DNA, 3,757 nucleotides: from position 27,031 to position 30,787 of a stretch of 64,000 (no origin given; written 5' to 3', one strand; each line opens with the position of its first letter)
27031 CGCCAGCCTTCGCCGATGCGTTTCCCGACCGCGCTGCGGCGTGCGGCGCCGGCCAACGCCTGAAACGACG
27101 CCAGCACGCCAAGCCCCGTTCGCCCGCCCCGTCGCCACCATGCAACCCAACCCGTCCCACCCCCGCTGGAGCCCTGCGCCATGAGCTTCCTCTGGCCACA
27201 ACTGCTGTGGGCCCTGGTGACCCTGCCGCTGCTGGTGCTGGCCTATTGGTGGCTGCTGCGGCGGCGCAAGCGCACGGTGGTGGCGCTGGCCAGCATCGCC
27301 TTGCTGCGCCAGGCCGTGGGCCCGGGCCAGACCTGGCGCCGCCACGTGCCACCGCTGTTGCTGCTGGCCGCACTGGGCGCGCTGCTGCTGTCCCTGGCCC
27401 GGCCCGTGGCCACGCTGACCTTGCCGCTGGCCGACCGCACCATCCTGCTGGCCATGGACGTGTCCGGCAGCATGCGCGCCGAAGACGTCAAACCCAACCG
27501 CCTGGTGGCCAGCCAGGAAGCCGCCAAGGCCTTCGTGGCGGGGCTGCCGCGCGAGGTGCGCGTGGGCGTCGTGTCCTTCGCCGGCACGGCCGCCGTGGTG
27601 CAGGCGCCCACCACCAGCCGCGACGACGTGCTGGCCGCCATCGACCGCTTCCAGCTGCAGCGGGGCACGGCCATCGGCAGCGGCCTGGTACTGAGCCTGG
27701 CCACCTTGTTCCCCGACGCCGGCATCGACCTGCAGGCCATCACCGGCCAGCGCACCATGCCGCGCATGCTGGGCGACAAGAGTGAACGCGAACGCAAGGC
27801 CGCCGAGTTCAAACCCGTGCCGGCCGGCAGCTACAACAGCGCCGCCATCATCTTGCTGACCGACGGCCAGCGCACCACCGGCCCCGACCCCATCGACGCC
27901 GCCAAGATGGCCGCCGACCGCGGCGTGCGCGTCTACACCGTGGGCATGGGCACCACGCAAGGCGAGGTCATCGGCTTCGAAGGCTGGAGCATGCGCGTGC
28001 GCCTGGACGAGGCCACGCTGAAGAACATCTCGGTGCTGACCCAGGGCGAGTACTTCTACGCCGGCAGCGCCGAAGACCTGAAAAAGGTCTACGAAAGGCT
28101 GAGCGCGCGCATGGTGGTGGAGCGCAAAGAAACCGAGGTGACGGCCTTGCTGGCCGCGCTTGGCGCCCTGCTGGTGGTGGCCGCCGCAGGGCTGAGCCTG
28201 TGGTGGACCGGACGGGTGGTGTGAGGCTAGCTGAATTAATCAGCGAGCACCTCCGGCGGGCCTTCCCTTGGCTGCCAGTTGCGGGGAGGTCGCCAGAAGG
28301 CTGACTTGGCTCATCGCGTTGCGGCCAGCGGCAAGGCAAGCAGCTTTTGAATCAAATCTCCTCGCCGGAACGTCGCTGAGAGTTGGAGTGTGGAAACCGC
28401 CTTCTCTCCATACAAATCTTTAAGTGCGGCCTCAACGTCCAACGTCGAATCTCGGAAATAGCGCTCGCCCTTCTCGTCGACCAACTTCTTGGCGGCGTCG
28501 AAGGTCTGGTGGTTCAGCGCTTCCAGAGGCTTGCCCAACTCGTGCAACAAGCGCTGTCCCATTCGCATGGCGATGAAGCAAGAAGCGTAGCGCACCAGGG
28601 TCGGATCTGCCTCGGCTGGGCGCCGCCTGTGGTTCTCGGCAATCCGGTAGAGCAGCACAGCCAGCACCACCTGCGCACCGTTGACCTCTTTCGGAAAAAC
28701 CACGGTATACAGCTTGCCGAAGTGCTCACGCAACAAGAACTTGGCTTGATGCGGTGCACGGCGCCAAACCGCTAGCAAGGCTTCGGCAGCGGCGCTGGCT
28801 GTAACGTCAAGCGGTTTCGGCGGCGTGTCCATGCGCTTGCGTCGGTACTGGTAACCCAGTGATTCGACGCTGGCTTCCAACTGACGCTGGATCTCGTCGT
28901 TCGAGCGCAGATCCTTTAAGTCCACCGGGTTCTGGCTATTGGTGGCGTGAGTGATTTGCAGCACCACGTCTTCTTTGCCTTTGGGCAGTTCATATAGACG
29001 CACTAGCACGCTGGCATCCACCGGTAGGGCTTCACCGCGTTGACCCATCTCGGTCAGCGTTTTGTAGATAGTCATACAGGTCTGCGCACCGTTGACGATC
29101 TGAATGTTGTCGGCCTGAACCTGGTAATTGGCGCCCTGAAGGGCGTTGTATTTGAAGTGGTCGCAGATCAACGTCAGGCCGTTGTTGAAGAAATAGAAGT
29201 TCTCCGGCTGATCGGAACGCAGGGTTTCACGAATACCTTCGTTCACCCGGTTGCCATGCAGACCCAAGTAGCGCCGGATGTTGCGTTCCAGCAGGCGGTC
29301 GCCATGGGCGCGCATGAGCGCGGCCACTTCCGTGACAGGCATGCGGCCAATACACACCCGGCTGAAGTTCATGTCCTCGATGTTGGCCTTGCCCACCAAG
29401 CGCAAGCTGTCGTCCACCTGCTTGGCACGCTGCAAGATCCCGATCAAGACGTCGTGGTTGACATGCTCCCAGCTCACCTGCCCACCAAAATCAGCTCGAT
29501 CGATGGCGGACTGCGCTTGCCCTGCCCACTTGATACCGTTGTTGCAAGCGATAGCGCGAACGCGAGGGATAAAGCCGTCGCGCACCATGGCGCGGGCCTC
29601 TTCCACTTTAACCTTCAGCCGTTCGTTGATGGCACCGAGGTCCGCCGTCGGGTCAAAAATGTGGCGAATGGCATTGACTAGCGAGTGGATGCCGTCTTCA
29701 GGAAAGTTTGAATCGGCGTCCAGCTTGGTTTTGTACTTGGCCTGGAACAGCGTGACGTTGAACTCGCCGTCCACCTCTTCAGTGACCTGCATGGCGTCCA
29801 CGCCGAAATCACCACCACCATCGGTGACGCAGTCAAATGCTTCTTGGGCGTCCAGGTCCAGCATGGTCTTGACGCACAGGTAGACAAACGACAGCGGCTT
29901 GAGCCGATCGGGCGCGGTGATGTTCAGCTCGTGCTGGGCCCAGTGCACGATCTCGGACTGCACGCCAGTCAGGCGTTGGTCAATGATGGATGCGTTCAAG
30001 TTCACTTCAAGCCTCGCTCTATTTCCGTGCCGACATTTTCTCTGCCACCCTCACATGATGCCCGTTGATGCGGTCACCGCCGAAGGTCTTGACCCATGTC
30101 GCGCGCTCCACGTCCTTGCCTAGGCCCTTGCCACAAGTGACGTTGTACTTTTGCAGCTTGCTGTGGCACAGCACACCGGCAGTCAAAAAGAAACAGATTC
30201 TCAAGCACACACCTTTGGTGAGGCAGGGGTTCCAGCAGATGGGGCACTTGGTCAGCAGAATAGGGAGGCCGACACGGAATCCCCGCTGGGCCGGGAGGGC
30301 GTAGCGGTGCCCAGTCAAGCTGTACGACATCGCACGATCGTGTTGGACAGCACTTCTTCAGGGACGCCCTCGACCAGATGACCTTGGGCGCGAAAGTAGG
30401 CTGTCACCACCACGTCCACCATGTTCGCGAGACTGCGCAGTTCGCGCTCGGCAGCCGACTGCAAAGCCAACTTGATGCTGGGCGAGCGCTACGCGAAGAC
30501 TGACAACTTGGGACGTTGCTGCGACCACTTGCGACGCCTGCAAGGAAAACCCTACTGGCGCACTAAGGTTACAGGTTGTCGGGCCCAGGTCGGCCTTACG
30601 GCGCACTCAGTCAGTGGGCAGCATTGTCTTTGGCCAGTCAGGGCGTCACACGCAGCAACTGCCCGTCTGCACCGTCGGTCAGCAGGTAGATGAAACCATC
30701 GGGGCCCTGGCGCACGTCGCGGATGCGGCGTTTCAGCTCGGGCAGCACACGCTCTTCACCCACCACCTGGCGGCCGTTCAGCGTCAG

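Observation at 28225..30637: Low-GC 2.4-kb insertion with an orphan AIPR abortive-infection gene and two uncharacterised upstream reading frames (candidate novel defence cassette)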

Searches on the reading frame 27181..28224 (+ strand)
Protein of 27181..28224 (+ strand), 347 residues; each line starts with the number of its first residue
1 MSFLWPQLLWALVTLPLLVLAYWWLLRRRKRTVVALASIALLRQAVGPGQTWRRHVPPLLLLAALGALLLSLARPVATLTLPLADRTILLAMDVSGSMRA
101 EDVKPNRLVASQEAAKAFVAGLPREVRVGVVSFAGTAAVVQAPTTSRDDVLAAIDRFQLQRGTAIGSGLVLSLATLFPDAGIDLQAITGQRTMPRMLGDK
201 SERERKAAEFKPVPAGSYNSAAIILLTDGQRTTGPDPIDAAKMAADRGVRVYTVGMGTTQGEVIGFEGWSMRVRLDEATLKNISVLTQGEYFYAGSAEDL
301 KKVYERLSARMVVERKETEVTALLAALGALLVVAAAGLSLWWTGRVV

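Call 6: search_protein_families(library=pfam, proteins=[window:27181-28224:+], max_evalue=0.1)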
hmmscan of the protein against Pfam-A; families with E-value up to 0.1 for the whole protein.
window:27181-28224:+ (347 aa): 5 families
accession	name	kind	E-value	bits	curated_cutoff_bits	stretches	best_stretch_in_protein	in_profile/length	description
PF13519.12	VWA_2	-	7.4e-18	65.6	27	1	89-176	2-89/107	von Willebrand factor type A domain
PF00092.34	VWA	-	1.9e-14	54.7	23.8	2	88-177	2-93/174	von Willebrand factor type A domain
PF07584.16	BatA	-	2.4e-09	37.9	25.9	1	1-75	1-77/77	Aerotolerance regulator N-terminal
PF13768.12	VWA_3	-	0.002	18.6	27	1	88-162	3-76/155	von Willebrand factor type A domain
PF25045.1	vWA_Ro60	-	0.017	15.5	27.7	1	88-149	2-60/165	Ro60 vWA domain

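Call 24: find_related_loci(query=window:27181-28224:+, collection=genome_contigs, flank=10000)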
Query window:27181-28224:+ (347 aa) in genome_contigs; peptide patterns used: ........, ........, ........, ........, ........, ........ (x = any residue, [..] = any of these).
600 stretches matched a pattern (row limit reached: there are more); 547 encode a relative of the query (tblastn E <= 1e-3); the best 80 are kept; 80 distinct loci.
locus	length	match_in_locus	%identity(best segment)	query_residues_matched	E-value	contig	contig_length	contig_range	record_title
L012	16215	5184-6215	78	1-347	2e-163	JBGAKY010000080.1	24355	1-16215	MAG: Rubrivivax sp. isolate MAG_AAO_H10.81 AAOH10-81_opera_contig_6492, whole genome shotgun sequence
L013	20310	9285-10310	76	1-346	2e-160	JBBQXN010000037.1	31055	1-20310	MAG: Burkholderiales bacterium isolate Co_metawrap_2120 Cmw_2120_k141_24357944_length_31055_cov_22.0000, whole genome sh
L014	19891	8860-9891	76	1-346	9e-160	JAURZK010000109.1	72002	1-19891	MAG: Rubrivivax sp. isolate E6_concoct.bin.150 E6_k141_324784, whole genome shotgun sequence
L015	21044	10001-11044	76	1-346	2e-158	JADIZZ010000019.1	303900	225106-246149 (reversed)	MAG: Betaproteobacteria bacterium isolate AalW_18-Q3-R10-53_BATAC.157 tig00405823-10-3038020, whole genome shotgun seque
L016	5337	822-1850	76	1-346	3e-159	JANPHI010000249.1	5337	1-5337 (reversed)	MAG: Betaproteobacteria bacterium isolate VAR_69_metabat_145 VAR_69_k141_3919775, whole genome shotgun sequence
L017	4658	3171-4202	69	1-346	2e-160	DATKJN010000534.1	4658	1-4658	MAG TPA_asm: Burkholderiaceae bacterium isolate SMAG_U14631 k141_1418084, whole genome shotgun sequence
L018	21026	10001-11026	76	1-346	7e-157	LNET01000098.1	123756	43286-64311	MAG: Burkholderiales bacterium Ga0077543 Ga0077543_1091.1, whole genome shotgun sequence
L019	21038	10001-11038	73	1-346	3e-155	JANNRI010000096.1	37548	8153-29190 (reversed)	MAG: Burkholderiales bacterium isolate SOY_31_metabat_365 SOY_31_k141_2216632, whole genome shotgun sequence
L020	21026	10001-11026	79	1-346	4e-155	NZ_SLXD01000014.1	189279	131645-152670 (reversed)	Rubrivivax gelatinosus strain DSM 1709 Ga0310528_114, whole genome shotgun sequence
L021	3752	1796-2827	76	1-346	6e-160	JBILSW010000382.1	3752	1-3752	MAG: Rubrivivax sp. isolate ME2018-07-03_3300044637_group8_bin216 Rohwer_bin2282_scaffold_31835_c1, whole genome shotgun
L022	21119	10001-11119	68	1-346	2e-154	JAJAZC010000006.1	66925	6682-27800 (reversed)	MAG: Rubrivivax sp. isolate CAN_BIN27 c_000000008020, whole genome shotgun sequence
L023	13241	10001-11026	73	1-346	2e-154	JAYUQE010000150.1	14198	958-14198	MAG: Burkholderiales bacterium isolate GL114_DN_concoct_30 GL114_DN_concoct_30_149, whole genome shotgun sequence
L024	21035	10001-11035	73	1-346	1e-154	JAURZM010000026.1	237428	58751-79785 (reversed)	MAG: Rubrivivax sp. isolate E6_concoct.bin.169 E6_k141_452605, whole genome shotgun sequence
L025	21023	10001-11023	68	1-346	7e-154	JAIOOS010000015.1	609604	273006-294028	MAG: Burkholderiales bacterium isolate LakeFargette_0920_ALND_MAG_70_71 LacPavin_0920_ALND_scaffold_273202, whole genome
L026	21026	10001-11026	76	1-346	2e-153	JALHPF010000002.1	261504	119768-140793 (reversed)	MAG: Rubrivivax sp. isolate bin.222 c_000000000260, whole genome shotgun sequence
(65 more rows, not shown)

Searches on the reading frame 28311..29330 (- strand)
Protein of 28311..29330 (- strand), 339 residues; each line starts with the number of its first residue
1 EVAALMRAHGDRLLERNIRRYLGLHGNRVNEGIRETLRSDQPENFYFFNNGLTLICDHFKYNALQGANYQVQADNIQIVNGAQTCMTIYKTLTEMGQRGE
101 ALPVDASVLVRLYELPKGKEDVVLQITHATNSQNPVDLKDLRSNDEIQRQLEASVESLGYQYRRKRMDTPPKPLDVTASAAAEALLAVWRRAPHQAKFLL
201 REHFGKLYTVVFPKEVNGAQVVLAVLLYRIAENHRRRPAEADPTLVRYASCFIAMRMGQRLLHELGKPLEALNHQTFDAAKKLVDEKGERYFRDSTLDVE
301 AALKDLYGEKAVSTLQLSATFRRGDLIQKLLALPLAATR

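Call 53: search_protein_families(library=pfam, proteins=[window:28311-29330:-], max_evalue=10)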
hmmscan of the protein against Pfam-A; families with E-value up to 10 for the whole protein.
window:28311-29330:- (339 aa): 2 families
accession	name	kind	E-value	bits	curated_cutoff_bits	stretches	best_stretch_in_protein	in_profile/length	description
PF10592.14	AIPR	-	8.1e-49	167.4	25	1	14-264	1-273/308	AIPR protein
PF23539.1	DUF7134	-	0.17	12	27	1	176-242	38-105/155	Domain of unknown function (DUF7134)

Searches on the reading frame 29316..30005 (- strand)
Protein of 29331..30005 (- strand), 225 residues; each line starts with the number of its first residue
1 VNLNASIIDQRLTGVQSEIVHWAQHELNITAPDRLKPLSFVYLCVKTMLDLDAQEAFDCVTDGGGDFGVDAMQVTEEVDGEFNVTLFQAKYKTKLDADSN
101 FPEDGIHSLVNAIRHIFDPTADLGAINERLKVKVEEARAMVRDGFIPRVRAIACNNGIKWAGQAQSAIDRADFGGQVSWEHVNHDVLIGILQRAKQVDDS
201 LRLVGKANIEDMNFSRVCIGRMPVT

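Call 53: search_protein_families(library=pfam, proteins=[window:29331-30005:-], max_evalue=10)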
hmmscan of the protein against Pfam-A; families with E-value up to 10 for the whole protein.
window:29331-30005:- (225 aa): 2 families
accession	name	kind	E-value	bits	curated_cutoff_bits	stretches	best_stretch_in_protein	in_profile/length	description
PF06029.17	AlkA_N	-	8.1e-05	23.3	26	1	76-133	42-98/118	AlkA N-terminal domain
PF12866.13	DUF3823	-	0.11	13.2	27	1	70-101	34-66/90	Protein of unknown function (DUF3823) N-terminal domain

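Call 63: predict_structure(alignment_id=A2)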
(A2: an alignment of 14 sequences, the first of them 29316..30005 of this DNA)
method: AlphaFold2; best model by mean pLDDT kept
length: 230 residues; sequences in the alignment: 14
mean_pLDDT: 53.8   pTM: 0.49
mean pLDDT of the five models: 53.8, 42.0, 35.4, 35.3, 34.7
residues with pLDDT >= 90: 0; 70-90: 55; 50-70: 83; < 50: 92
segments of 3 or more residues with pLDDT < 50: 1-6, 61-72, 74-78, 80-82, 89-102, 184-230
pLDDT, mean of each block of 10 residues (from residue 1): 45 76 70 60 52 59 38 47 50 40 65 80 61 69 68 57 74 76 48 31 24 23 25
secondary structure, 60 per line:
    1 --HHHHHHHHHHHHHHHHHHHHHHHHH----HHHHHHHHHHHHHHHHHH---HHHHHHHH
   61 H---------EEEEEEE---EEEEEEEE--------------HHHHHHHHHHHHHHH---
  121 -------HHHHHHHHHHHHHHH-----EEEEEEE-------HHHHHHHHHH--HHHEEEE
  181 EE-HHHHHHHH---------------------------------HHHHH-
elements in order: H3-27 H32-49 H53-61 E71-77 E81-88 H103-117 H128-142 E148-154 H162-171 E177-182 H184-191 H225-229

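Call 65: fold_search(model_id=the predicted structure, library=pdb)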
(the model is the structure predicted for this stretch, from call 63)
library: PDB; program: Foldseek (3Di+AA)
matches with E <= 10: 463; with E <= 0.001: 0
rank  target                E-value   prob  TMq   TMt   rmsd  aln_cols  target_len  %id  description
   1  6bzr_A                2.5e-01  0.09  0.14  0.13  11.5       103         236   13  Human ABCC6 NBD2 in ADP-bound state (released 2019-01-23)
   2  8frl_B                3.0e-01  0.09  0.14  0.14  15.0       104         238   13  Acinetobacter baylyi LptB2FG bound to lipopolysaccharide and a macrocyclic peptide (released 2024-01-03)
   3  8g4d_B                3.2e-01  0.09  0.15  0.14  14.0       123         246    9  BceABS ATPgS tilted BceS (released 2023-06-21)
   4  8frl_A                3.4e-01  0.09  0.14  0.14  15.0       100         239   14  Acinetobacter baylyi LptB2FG bound to lipopolysaccharide and a macrocyclic peptide (released 2024-01-03)
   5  6mit_E                3.6e-01  0.08  0.15  0.14  14.1        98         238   14  LptBFGC from Enterobacter cloacae (released 2019-03-27)
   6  6bzr_B                4.1e-01  0.08  0.14  0.14  11.2       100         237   12  Human ABCC6 NBD2 in ADP-bound state (released 2019-01-23)
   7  2ff7                  5.0e-01  0.06  0.14  0.13  13.4       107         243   14  The ABC-ATPase of the ABC-transporter HlyB in the ADP bound state (released 2006-08-08)
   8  6bzf_E                5.3e-01  0.11  0.21  0.25  11.1       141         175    8  Structure of S. cerevisiae Zip2:Spo16 complex, C2 form (released 2018-02-14)
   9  8sg4                  5.3e-01  0.08  0.14  0.04  12.1       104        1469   10  E1435Q Ycf1 mutant in dephosphorylated state (released 2024-03-06)
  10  7zg9_A                5.6e-01  0.06  0.19  0.16  18.5       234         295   12  Structure of yeast Sec14p with himbacine (released 2023-01-25)
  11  8chb_A                5.6e-01  0.06  0.14  0.08  14.9       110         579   13  Inward-facing conformation of the ABC transporter BmrA C436S/A582C cross-linked mutant (released 2023-12-20)
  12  6xly                  5.6e-01  0.02  0.11  0.06  16.1       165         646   17  CRYOEM STRUCTURE OF MYCOBACTERIUM TUBERCULOSIS ZINC METALLOPROTEASE ZMP1 IN OPEN STATE (released 2020-12-23)
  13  3j2t_A                6.4e-01  0.08  0.19  0.05  12.1       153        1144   14  An improved model of the human apoptosome (released 2013-04-10)
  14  7tcg_B                6.4e-01  0.06  0.13  0.13  14.0        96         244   11  BceAB nucleotide-free conformation (released 2022-04-06)
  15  7mew_A                6.4e-01  0.06  0.12  0.07  11.3       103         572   16  E. coli MsbA in complex with G247 (released 2021-10-06)
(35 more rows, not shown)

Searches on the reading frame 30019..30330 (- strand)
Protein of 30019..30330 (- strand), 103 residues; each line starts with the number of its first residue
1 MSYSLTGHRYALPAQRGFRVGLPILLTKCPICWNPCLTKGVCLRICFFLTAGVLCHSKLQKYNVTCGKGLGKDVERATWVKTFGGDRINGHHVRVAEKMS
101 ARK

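Call 4: search_protein_families(library=padloc, proteins=[window:30019-30330:-], max_evalue=0.1)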
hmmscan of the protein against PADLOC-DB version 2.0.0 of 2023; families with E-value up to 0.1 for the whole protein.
window:30019-30330:- (103 aa): 2 families
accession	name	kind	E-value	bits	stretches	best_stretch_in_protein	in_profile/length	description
PDLC02528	PglX|PglXI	-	5.7e-10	35.6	1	26-103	1033-1120/1125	PglX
PDLC02534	PglX|PglXI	-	0.00085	16.5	1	27-102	292-379/389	PglX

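Call 5: search_protein_families(library=ncbifam, proteins=[window:30019-30330:-], max_evalue=0.1)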
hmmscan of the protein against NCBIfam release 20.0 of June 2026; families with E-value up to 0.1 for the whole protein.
window:30019-30330:- (103 aa): 0 families

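Call 6: search_protein_families(library=pfam, proteins=[window:30019-30330:-], max_evalue=0.1)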
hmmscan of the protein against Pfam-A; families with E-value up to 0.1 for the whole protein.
window:30019-30330:- (103 aa): 0 families

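Call 10: find_homologous_proteins(query=window:30019-30330:-, max_evalue=0.01)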
Query window:30019-30330:- (103 aa): 2 proteins with E <= 0.01 among 2 candidates.
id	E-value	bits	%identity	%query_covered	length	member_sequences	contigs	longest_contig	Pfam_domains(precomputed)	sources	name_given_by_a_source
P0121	3.2e-58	212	94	100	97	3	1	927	-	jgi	jgi:hypothetical protein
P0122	2.3e-55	203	86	100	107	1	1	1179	-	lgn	-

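Call 17: find_encoding_contigs(protein=P0121, flank=10000, max_places=4)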
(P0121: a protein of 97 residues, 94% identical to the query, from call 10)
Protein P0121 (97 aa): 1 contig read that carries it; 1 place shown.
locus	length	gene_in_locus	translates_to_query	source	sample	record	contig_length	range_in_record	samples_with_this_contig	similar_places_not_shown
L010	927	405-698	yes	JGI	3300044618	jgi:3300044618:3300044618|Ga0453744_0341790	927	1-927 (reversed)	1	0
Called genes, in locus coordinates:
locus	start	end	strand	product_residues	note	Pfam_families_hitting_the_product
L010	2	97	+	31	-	?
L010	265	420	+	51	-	-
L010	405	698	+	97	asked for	-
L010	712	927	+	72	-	?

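Call 18: find_encoding_contigs(protein=P0122, flank=10000, max_places=4)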
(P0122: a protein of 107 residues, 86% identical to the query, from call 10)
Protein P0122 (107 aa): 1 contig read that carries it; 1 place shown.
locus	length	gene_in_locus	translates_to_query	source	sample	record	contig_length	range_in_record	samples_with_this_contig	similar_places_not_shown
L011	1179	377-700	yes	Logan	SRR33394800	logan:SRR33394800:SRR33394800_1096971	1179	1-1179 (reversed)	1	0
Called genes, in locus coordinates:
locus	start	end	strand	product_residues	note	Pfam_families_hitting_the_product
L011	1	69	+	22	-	?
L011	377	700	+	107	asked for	-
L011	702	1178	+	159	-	?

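Call 67: search_protein_representatives(protein=window:30019-30330:-)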
Query: 103 residues. Proteins with E-value up to 0.001 (for the whole library): 84; up to 1e-10: 15; up to 1e-30: 1. The best 84 are listed.
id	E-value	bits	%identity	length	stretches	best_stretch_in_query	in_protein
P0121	1.0e-58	212.4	100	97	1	1-103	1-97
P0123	2.2e-17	79.3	57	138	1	26-102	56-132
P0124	3.4e-17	78.7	58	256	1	26-103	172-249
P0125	4.7e-15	71.8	52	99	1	28-102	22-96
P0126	7.0e-15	71.3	59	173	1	28-102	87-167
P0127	1.0e-14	70.7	54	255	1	26-99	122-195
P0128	1.5e-14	70.2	53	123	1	25-102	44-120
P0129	9.1e-14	67.7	51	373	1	27-102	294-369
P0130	1.3e-13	67.2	51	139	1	26-102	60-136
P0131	2.3e-13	66.4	51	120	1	27-102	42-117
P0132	2.8e-12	62.9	49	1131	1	26-102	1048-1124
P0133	3.0e-12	62.8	51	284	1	26-102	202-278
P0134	6.8e-12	61.7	51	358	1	27-101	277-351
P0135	1.4e-11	60.6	47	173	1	26-102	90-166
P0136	2.2e-11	60.0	46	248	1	27-102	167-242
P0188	5.7e-05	39.4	41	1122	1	26-102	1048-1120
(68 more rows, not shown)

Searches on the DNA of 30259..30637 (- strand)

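Call 73: search_dna_similar(query=window:30259-30637:-, collection=plasmids, mode=distant, max_evalue=0.01, max_rows=8)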
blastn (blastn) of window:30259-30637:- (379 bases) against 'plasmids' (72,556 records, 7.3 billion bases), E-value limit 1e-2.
No match.

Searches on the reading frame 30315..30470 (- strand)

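Call 4: search_protein_families(library=padloc, proteins=[window:30315-30470:-], max_evalue=0.1)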
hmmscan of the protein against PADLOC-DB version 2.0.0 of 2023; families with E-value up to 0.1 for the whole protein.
window:30315-30470:- (51 aa): 0 families

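Call 5: search_protein_families(library=ncbifam, proteins=[window:30315-30470:-], max_evalue=0.1)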
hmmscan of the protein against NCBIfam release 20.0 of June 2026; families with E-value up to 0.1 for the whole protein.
window:30315-30470:- (51 aa): 0 families

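Call 6: search_protein_families(library=pfam, proteins=[window:30315-30470:-], max_evalue=0.1)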
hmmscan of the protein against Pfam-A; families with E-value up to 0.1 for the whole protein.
window:30315-30470:- (51 aa): 1 family
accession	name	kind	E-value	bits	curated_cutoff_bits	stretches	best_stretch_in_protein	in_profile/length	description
PF07878.17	RHH_5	-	0.051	13.8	26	0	3-26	16-39/43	CopG-like RHH_1 or ribbon-helix-helix domain, RHH_5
